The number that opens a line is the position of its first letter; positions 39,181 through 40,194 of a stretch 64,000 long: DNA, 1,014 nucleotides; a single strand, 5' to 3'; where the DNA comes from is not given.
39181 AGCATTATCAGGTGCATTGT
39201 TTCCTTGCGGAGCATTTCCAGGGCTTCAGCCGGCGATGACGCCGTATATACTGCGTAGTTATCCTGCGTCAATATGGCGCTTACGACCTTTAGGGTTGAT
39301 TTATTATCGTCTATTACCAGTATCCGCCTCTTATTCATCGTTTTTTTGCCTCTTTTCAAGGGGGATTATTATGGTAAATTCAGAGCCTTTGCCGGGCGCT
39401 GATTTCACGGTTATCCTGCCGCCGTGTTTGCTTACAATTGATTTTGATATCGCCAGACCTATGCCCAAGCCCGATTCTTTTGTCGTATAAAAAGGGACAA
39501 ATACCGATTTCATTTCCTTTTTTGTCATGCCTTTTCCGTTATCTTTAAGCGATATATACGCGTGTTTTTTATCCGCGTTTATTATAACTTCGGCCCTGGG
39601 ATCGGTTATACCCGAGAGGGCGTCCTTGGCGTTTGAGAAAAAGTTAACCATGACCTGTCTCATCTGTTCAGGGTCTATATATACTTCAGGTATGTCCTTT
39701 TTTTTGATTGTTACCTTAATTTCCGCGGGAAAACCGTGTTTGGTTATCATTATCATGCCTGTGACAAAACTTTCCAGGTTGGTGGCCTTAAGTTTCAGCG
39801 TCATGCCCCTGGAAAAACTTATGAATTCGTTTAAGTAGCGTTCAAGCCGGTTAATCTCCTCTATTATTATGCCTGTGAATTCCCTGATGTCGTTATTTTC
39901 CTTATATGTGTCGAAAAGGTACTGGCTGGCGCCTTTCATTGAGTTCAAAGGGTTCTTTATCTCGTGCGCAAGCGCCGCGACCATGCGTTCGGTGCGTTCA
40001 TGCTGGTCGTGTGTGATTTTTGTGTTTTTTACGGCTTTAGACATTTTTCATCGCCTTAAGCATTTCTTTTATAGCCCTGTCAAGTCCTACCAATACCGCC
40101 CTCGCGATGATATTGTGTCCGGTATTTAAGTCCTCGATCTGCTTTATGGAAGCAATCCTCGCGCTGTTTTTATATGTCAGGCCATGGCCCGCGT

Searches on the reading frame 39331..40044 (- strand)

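Call 19: search_protein_families(library=pfam, proteins=[window:39331-40044:-], max_evalue=0.001)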
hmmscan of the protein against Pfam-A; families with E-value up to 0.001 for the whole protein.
window:39331-40044:- (237 aa): 4 families
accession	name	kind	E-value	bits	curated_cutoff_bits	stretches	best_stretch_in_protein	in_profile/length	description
PF02518.31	HATPase_c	-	4.9e-24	85.3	26.4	1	124-230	2-110/111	Histidine kinase-, DNA gyrase B-, and HSP90-like ATPase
PF00512.31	HisKA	-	1.2e-14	54.5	26.9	1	19-79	3-62/66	His Kinase A (phospho-acceptor) domain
PF14501.12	HATPase_c_5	-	0.00036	20.8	22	1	127-216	5-91/102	GHKL domain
PF13589.12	HATPase_c_3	-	0.0007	20.1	25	0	133-191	8-62/137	Histidine kinase-, DNA gyrase B-, and HSP90-like ATPase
